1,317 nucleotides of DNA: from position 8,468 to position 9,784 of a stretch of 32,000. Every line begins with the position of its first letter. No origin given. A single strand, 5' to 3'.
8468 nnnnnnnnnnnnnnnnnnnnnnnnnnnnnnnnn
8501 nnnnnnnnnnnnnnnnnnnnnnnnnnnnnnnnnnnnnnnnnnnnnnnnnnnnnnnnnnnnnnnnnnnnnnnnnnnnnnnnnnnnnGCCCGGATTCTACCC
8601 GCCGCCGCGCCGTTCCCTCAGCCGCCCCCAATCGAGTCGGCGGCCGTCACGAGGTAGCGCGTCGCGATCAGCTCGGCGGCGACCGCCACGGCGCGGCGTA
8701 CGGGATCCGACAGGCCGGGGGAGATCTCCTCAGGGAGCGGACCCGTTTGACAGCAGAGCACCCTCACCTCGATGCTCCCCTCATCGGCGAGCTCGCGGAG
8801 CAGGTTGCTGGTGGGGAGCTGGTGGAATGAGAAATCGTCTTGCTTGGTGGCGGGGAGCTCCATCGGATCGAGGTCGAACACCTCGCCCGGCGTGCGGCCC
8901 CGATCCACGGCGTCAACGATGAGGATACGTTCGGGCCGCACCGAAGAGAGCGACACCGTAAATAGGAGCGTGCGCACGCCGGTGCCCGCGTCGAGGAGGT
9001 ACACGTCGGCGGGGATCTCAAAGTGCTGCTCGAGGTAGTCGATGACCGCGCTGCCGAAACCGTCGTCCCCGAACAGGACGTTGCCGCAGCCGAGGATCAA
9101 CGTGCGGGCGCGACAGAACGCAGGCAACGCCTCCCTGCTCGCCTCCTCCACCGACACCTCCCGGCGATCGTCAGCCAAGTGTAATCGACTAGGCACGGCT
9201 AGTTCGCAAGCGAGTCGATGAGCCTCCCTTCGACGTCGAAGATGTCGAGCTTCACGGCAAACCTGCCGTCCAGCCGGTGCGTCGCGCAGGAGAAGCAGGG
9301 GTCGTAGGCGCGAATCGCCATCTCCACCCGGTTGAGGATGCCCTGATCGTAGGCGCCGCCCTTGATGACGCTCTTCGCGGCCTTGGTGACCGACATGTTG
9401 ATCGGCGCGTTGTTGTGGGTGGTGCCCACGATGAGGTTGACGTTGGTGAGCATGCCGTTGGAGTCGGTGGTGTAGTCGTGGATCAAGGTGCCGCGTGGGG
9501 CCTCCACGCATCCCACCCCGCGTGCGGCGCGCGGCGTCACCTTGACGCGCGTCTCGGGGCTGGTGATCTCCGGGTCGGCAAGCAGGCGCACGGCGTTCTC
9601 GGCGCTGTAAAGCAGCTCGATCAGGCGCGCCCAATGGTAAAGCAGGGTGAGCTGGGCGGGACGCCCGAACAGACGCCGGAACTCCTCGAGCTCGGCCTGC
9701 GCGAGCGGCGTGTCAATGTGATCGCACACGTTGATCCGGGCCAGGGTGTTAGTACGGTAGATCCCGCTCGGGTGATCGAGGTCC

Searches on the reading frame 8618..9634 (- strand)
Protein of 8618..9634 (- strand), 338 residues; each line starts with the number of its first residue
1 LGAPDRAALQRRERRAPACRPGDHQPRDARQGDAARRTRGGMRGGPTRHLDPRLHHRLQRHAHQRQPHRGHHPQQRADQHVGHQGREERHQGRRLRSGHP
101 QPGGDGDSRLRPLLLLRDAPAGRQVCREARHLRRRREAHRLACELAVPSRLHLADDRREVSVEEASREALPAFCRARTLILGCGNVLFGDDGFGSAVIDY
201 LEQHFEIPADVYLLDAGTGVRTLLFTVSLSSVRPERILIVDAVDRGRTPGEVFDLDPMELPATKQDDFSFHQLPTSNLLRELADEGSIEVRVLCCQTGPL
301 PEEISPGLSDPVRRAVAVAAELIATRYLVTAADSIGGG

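Call 5: search_protein_families(library=pfam, proteins=[window:8618-9634:-], max_evalue=0.01)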
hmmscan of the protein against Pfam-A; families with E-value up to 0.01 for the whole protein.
window:8618-9634:- (338 aa): 1 family
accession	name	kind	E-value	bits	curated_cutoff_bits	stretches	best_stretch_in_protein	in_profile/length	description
PF01750.23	HycI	-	2.5e-23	82.8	23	1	197-324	3-128/130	Hydrogenase maturation protease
